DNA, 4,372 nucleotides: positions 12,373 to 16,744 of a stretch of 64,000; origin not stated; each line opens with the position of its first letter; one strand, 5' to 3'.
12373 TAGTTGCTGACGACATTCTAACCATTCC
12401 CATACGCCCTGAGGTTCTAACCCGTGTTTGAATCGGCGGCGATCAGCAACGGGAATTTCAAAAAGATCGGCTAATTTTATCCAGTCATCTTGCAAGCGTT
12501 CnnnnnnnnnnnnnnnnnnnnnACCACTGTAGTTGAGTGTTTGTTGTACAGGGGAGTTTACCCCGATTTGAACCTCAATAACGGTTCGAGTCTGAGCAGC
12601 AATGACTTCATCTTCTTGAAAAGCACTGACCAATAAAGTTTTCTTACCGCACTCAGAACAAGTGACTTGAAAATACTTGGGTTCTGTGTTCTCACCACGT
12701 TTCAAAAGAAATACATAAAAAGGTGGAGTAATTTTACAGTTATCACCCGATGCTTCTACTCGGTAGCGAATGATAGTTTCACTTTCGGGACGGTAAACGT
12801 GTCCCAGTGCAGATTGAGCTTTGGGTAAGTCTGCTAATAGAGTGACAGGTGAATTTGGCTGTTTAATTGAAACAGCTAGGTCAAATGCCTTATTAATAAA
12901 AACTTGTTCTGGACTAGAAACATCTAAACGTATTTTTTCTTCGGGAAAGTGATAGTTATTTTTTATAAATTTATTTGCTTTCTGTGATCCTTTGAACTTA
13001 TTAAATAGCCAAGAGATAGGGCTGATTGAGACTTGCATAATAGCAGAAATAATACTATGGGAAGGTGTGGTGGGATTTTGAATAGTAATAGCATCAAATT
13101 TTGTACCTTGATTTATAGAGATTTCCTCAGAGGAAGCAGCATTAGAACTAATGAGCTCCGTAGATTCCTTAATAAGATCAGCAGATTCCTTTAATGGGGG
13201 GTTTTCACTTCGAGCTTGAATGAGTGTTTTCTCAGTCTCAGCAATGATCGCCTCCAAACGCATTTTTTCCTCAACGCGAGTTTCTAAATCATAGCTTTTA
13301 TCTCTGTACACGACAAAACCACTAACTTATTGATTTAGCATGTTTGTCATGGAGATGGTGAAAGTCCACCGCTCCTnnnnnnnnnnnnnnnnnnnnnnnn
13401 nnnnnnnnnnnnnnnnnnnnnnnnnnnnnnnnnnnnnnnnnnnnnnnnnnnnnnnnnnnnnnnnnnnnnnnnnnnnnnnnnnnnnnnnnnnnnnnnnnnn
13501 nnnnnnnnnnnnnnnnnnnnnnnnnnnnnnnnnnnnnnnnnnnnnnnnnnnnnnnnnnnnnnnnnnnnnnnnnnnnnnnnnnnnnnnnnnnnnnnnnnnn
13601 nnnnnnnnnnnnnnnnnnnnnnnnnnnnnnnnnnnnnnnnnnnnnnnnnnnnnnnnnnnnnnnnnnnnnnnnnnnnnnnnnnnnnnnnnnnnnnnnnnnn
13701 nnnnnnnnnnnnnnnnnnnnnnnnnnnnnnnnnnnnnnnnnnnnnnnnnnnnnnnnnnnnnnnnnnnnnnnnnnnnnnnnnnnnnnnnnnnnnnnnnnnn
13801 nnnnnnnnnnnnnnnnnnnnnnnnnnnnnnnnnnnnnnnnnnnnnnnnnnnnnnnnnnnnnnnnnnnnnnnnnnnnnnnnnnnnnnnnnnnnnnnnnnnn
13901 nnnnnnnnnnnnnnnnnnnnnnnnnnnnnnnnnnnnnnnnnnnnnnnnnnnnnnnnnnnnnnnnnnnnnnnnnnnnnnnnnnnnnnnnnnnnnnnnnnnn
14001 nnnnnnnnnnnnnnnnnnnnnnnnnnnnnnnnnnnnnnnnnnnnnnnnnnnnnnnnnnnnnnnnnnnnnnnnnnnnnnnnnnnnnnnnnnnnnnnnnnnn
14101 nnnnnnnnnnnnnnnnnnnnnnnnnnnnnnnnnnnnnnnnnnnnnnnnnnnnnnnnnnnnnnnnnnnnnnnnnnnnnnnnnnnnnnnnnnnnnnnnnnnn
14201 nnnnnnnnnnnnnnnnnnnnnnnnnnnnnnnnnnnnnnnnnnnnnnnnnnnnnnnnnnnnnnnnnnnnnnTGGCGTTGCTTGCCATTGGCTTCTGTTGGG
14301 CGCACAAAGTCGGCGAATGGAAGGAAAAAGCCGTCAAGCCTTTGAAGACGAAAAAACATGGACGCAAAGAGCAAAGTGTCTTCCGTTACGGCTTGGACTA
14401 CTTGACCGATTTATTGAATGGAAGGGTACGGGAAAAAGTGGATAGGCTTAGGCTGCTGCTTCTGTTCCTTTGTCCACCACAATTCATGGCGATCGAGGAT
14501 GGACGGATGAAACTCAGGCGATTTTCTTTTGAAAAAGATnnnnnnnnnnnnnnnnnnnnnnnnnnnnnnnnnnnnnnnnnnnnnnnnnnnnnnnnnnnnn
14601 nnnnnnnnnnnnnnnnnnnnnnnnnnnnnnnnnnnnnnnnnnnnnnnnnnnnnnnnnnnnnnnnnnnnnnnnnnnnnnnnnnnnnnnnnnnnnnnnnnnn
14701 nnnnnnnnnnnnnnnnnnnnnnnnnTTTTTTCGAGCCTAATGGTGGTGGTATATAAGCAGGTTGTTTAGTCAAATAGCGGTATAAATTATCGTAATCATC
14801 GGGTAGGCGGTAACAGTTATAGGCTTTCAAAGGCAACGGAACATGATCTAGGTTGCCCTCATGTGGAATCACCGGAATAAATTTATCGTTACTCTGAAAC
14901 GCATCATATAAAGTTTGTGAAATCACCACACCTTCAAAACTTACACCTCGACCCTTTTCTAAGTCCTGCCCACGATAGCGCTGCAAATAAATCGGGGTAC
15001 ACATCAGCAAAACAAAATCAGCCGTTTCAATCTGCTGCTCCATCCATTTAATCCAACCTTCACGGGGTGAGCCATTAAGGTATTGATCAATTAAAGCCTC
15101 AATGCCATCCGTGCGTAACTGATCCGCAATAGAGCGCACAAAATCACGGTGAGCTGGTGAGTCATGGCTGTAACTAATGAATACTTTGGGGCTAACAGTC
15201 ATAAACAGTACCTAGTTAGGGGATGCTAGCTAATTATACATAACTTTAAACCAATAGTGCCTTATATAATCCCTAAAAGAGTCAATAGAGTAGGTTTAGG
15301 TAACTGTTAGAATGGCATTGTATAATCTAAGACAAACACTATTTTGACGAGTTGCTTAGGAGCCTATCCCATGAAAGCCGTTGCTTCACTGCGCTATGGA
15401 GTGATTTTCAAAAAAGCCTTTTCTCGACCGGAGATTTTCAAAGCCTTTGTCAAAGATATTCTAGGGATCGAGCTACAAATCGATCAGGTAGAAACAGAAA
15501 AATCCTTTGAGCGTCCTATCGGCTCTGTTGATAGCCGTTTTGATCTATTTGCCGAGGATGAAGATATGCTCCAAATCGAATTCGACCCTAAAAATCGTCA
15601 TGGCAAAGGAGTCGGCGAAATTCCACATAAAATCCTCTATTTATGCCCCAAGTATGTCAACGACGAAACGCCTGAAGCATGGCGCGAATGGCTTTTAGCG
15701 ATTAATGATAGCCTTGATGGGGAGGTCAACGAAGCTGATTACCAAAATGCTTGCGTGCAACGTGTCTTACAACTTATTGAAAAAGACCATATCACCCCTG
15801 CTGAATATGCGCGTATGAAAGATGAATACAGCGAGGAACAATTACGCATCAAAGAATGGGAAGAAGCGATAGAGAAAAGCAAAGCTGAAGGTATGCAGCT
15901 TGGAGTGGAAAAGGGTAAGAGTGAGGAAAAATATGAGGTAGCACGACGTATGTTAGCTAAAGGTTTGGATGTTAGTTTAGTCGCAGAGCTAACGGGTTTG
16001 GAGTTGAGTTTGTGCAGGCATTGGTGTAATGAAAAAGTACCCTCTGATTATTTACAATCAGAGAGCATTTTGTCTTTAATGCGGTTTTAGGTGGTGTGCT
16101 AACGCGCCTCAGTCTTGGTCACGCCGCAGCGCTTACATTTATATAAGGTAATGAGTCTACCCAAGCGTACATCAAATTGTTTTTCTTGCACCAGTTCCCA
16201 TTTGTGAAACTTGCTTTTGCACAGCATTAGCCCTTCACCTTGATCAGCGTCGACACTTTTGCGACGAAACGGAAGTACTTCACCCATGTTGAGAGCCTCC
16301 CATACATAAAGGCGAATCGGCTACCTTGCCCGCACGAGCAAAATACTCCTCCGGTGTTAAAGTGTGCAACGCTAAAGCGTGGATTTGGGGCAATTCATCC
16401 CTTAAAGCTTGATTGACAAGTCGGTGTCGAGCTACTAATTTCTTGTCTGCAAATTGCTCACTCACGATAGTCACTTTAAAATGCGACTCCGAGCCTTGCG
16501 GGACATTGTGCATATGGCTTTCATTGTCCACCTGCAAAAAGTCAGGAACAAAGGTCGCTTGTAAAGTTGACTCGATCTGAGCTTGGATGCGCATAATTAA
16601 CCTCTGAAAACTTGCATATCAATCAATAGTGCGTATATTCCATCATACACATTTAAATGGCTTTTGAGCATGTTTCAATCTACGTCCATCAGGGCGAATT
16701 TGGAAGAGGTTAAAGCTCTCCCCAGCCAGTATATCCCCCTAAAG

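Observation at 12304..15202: Reconstructed 539-aa protein: TIR, Pro/Ser linker, coiled coil, unknown middle domain, C-terminal helical EAD/death-like module; candidate novel conflict-system effector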

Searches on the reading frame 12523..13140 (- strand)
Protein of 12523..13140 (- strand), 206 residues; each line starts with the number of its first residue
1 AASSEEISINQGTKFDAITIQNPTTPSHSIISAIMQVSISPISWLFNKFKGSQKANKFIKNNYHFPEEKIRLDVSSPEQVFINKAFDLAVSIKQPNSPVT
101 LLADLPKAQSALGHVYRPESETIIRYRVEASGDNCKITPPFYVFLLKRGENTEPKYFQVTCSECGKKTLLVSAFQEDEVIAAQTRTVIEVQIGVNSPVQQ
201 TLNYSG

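Call 23: search_protein_representatives(protein=window:12523-13140:-)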
Query: 206 residues. Proteins with E-value up to 0.001 (for the whole library): 263; up to 1e-10: 123; up to 1e-30: 10. The best 150 are listed.
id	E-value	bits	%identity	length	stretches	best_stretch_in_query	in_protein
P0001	1.8e-130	448.6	100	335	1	1-206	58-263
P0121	1.0e-37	146.1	52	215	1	68-198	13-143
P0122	8.1e-37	143.2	49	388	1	62-199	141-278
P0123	5.1e-34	134.1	50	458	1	67-195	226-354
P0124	1.8e-33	132.3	50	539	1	66-196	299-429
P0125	1.9e-33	132.2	46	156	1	65-194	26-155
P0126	5.3e-33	130.7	50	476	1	65-200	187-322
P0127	1.3e-32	129.5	51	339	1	65-196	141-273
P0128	3.5e-31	124.8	44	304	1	63-197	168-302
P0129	7.0e-31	123.8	46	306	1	66-197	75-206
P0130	1.7e-30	122.6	44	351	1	65-199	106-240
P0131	2.8e-30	121.9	46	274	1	67-194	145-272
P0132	1.6e-28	116.1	44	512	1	67-194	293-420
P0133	1.6e-28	116.1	41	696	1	59-197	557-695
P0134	7.7e-28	113.9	44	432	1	67-195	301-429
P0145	1.1e-24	103.6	42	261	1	66-195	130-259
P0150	4.6e-24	101.6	44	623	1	65-188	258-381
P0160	1.3e-21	93.6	38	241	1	65-192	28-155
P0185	4.8e-18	82.0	35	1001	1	50-203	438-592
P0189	1.1e-17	80.8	38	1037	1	66-194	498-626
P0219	4.3e-12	62.6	36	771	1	66-188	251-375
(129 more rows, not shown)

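Call 28: search_protein_families(library=pfam, alignment_id=A1, max_evalue=0.001)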
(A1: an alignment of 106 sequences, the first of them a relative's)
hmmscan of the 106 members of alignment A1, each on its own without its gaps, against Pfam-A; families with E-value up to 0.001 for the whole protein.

A. member 1, P0121 (215 aa): 1 family
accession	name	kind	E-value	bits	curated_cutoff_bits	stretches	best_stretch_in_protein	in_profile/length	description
PF19955.5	EAD1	-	1.3e-05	26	24.2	1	164-213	3-54/90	Effector-associated domain 1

B. families by the number of members that match (of 106 scanned): 44 families (the first 25 are shown)
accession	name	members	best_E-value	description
PF19960.5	EAD7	29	1.3e-24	Effector-associated domain 7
PF12770.12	CHAT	20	3.4e-29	CHAT domain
PF19955.5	EAD1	9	6.8e-22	Effector-associated domain 1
PF24063.1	DUF7363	9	5e-06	Domain of unknown function (DUF7363)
PF00656.27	Peptidase_C14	5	4.1e-21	Caspase domain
PF19961.5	EAD8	4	2.1e-09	Effector-associated domain 8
PF01636.29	APH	3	2.1e-05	Phosphotransferase enzyme family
PF19974.5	TCAD9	2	1.2e-34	Ternary complex associated domain 9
PF19962.4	EAD9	2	2e-19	Effector-associated domain 9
PF13676.11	TIR_2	2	5.3e-11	TIR domain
PF00413.30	Peptidase_M10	2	1.4e-08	Matrixin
PF20689.3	bDLD1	2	0.00012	Bacterial Death-like domain 1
PF13646.12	HEAT_2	1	8.4e-74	HEAT repeats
PF03130.22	HEAT_PBS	1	6.7e-48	PBS lyase HEAT-like repeat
PF02985.28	HEAT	1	5.2e-34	HEAT repeat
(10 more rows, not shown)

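Call 32: search_protein_families(library=pfam, proteins=[P0160, P0145, P0126, P0133, P0124, P0185, P0189, P0219, P0150], max_evalue=0.01)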
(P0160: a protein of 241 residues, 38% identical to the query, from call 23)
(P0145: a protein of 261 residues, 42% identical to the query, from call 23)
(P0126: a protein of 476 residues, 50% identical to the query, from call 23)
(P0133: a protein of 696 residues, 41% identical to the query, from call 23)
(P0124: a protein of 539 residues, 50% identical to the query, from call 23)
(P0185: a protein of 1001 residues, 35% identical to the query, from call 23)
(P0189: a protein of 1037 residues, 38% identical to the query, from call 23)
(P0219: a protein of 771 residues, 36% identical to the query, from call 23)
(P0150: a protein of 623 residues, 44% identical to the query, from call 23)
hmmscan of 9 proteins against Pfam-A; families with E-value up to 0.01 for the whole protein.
P0160 (241 aa): 3 families
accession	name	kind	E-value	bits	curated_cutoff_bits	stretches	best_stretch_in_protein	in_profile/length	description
PF19960.5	EAD7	-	4.6e-22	78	32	1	180-240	1-61/62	Effector-associated domain 7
PF18262.7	PhetRS_B1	-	0.0011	19.7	26.8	1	171-214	2-45/83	Phe-tRNA synthetase beta subunit B1 domain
PF24063.1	DUF7363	-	0.003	18.6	28.3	1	40-140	4-99/107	Domain of unknown function (DUF7363)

P0145 (261 aa): 0 families

P0126 (476 aa): 1 family
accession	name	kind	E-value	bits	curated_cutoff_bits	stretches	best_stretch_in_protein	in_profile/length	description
PF13676.11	TIR_2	-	5.3e-11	43.5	28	1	336-449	1-106/122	TIR domain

P0133 (696 aa): 1 family
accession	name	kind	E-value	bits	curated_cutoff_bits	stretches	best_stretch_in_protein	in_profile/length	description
PF12770.12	CHAT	-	3.1e-25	89.6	24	1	106-365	22-286/289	CHAT domain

P0124 (539 aa): 3 families
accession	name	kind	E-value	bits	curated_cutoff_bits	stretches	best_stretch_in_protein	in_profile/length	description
PF19955.5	EAD1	-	1.2e-13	51.7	24.2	1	451-532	3-87/90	Effector-associated domain 1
PF01400.30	Astacin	-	7.5e-07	29.4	22.5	1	30-133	2-98/189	Astacin (Peptidase family M12A)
PF00413.30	Peptidase_M10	-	0.0074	16.6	24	0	108-134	103-129/159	Matrixin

P0185 (1001 aa): 1 family
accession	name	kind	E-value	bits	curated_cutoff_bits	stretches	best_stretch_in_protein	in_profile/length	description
PF12770.12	CHAT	-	1.3e-26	94.2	24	1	690-976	3-271/289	CHAT domain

P0189 (1037 aa): 2 families
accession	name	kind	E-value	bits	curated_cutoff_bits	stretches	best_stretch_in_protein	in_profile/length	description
PF12770.12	CHAT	-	4.6e-27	95.6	24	1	727-1015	3-272/289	CHAT domain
PF24377.1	DUF7533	-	0.0031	18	27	0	120-169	15-63/74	Family of unknown function (DUF7533)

P0219 (771 aa): 2 families
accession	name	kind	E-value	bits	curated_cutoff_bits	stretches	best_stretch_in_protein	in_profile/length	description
PF12770.12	CHAT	-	3.8e-23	82.8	24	1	447-748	4-270/289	CHAT domain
PF24063.1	DUF7363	-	0.0098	16.9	28.3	0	289-366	29-102/107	Domain of unknown function (DUF7363)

P0150 (623 aa): 2 families
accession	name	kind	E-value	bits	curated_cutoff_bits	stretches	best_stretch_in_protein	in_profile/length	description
PF00656.27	Peptidase_C14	-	6.4e-19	69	21.4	1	392-607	3-195/233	Caspase domain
PF00072.30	Response_reg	-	6.8e-10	39.5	30.2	1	5-119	1-110/111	Response regulator receiver domain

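Call 64: find_encoding_contigs(protein=P0160, flank=8000, max_places=2)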
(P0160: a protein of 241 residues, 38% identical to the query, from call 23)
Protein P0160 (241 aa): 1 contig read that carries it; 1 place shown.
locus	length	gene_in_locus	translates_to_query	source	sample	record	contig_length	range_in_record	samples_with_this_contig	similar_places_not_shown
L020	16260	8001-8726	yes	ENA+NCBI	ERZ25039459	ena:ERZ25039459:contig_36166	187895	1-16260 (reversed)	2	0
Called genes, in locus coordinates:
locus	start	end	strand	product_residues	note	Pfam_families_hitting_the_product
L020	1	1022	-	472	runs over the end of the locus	PF01547:SBP_bac_1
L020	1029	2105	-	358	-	PF25275:Golvesin_C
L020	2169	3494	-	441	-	PF01368:DHH, PF00571:CBS (faint), PF02833:DHHA2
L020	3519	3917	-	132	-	PF01740:STAS, PF13466:STAS_2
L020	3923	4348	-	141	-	PF13581:HATPase_c_2, PF02518:HATPase_c (weak)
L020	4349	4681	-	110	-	PF01740:STAS, PF13466:STAS_2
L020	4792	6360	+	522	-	-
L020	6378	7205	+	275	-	PF09858:DUF2085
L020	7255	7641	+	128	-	PF06262:Zincin_1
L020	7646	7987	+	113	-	-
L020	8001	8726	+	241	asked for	PF19960:EAD7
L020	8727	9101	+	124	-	PF06262:Zincin_1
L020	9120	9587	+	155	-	PF01336:tRNA_anti-codon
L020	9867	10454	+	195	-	PF00152:tRNA-synt_2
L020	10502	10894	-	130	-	PF01850:PIN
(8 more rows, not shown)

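Call 65: find_encoding_contigs(protein=P0145, flank=8000, max_places=2)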
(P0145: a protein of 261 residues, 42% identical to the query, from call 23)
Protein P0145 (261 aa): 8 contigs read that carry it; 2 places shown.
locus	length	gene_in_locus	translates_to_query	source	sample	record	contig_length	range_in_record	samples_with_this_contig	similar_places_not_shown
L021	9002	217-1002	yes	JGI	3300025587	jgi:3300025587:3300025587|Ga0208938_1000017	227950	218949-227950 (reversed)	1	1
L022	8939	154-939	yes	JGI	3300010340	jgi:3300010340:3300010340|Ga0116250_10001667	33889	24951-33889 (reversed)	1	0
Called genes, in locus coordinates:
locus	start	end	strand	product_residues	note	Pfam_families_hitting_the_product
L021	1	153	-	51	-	?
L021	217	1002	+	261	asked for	-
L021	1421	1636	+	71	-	-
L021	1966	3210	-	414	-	PF08668:HDOD (weak)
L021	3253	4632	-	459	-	PF02878:PGM_PMM_I, PF02879:PGM_PMM_II, PF02880:PGM_PMM_III, PF00408:PGM_PMM_IV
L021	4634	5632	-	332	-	PF00561:Abhydrolase_1, PF12146:Hydrolase_4 (weak), PF12697:Abhydrolase_6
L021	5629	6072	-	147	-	PF13474:SnoaL_3, PF14534:DUF4440, PF12680:SnoaL_2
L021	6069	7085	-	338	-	PF01075:Glyco_transf_9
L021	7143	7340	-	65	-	PF10276:zf-CHCC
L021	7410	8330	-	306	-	PF01063:Aminotran_4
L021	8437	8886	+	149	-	PF00293:NUDIX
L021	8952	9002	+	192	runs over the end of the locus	-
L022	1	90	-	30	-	?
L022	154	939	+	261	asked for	-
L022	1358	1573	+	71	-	-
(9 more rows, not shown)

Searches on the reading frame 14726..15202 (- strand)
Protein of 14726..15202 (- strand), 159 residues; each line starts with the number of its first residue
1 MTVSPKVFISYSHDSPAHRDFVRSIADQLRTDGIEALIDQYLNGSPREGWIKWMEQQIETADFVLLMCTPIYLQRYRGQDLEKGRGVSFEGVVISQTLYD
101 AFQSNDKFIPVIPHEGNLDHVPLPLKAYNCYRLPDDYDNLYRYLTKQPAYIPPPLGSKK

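Call 62: search_solved_structures(query=window:14726-15202:-, max_evalue=1, show_alignments=4)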
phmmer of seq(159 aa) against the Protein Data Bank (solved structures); distinct sequences matched with E-value up to 1: 4.
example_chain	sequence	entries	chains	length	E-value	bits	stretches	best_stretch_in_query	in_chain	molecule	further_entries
5y8e_A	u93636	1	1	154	4.3e-12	49.5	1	4-153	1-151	Sefir domain protein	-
5y8f_A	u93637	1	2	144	2e-11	47.3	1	4-121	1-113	Sefir domain protein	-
9ot1_E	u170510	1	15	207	3.8e-07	33.4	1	6-156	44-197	E3 ubiquitin ligase TRAF3IP2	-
8i7o_E2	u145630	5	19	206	0.12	15.6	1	36-65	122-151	Tektin bundle-interacting protein 1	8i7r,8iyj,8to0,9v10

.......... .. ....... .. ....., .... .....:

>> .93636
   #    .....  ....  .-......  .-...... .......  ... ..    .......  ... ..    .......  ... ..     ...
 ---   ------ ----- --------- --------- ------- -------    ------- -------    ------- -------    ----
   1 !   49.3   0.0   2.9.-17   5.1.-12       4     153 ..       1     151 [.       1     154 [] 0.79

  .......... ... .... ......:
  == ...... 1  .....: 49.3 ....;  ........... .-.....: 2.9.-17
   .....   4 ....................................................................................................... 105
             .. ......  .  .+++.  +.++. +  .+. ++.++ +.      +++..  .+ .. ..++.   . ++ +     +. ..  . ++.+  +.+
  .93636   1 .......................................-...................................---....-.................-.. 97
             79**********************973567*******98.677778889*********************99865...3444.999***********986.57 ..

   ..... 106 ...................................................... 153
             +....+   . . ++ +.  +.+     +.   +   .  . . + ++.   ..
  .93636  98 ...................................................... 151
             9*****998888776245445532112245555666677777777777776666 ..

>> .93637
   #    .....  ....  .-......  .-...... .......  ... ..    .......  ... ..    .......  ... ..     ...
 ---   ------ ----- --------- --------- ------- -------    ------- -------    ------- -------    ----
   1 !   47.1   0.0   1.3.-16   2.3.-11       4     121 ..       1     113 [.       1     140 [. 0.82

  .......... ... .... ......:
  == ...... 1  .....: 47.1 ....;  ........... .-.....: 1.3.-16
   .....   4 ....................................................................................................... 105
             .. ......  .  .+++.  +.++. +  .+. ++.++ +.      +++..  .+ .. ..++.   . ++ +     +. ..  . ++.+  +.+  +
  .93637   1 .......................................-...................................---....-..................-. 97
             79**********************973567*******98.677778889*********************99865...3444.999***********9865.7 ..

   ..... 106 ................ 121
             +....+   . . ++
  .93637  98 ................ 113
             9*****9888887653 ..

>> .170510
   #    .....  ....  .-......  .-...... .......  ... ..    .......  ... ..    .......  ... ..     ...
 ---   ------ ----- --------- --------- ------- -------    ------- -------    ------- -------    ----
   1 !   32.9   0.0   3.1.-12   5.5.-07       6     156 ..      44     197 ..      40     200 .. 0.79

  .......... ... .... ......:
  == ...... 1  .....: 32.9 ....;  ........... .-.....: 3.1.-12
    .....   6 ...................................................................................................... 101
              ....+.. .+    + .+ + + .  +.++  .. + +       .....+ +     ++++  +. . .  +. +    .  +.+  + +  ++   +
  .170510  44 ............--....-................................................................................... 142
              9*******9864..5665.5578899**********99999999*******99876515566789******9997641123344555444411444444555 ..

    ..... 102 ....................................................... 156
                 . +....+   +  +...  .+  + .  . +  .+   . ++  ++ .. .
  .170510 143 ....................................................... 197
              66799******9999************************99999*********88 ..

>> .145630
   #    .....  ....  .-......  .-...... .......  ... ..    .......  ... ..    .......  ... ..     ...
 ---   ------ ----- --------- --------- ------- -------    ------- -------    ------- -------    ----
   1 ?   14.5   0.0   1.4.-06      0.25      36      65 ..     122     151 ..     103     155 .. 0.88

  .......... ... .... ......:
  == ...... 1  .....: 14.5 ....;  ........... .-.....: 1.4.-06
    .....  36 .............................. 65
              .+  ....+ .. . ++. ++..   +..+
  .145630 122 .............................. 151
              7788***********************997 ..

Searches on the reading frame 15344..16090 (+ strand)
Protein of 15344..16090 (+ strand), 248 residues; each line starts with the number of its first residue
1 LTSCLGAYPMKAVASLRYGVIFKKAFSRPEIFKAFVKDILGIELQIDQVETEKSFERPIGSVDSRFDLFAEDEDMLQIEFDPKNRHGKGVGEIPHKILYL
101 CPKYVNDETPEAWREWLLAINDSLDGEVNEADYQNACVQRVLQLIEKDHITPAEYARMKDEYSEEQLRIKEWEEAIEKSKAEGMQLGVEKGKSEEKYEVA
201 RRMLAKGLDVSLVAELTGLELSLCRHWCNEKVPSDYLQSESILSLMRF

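Call 7: search_protein_families(library=pfam, proteins=[window:15344-16090:+], max_evalue=1)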
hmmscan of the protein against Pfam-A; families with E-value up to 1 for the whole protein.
window:15344-16090:+ (248 aa): 1 family
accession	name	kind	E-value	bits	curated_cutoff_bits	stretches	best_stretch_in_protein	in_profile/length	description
PF10975.14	DUF2802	-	0.01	16.4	33.5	1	168-219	5-55/68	Protein of unknown function (DUF2802)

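Call 9: search_protein_families(library=ncbifam, proteins=[window:15344-16090:+], max_evalue=1)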
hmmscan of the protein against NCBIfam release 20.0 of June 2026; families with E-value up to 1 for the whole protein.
window:15344-16090:+ (248 aa): 5 families
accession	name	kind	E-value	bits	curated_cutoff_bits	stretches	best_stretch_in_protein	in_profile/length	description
TIGR01784.1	T_den_put_tspse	subfamily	1e-09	38.7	52.1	1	66-220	115-266/273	Rpn family recombination-promoting nuclease/putative transposase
TIGR03825.1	FliH_bacil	equivalog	0.0078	15.8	148.9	1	132-197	44-107/255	flagellar assembly protein FliH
NF008121.0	PRK10869.1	equivalog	0.084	11.4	418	1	122-222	289-389/553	DNA repair protein RecN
NF006059.0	PRK08207.1-1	equivalog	0.089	11.5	1012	1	146-230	271-352/496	coproporphyrinogen III oxidase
NF006689.0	PRK09237.1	equivalog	0.23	10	371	1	136-208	197-266/383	amidohydrolase/deacetylase family metallohydrolase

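Call 80: search_protein_families(library=padloc, proteins=[window:15344-16090:+], max_evalue=0.001)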
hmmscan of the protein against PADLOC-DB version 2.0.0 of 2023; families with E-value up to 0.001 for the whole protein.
window:15344-16090:+ (248 aa): 0 families

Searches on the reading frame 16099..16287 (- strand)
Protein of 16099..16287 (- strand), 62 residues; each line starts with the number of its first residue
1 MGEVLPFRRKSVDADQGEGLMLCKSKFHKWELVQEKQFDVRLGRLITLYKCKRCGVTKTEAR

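Call 7: search_protein_families(library=pfam, proteins=[window:16099-16287:-], max_evalue=1)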
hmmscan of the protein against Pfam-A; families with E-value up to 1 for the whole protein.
window:16099-16287:- (62 aa): 1 family
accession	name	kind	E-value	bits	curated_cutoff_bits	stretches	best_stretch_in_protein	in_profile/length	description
PF18923.6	DUF5673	-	0.19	12.2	26.7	1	21-50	10-39/66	Domain of unknown function (DUF5673)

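Call 80: search_protein_families(library=padloc, proteins=[window:16099-16287:-], max_evalue=0.001)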
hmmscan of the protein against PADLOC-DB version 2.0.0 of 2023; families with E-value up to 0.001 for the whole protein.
window:16099-16287:- (62 aa): 0 families

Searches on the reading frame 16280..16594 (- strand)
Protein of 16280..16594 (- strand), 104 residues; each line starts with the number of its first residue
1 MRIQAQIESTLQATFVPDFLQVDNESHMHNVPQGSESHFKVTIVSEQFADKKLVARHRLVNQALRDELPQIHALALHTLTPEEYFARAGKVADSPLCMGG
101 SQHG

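Call 21: search_protein_families(library=pfam, proteins=[window:16280-16594:-], max_evalue=0.001)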
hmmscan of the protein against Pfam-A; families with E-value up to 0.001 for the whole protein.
window:16280-16594:- (104 aa): 1 family
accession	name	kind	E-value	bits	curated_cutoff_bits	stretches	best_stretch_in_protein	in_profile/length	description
PF01722.23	BolA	-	6.6e-30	103.7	25.7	1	11-83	1-76/76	BolA-like protein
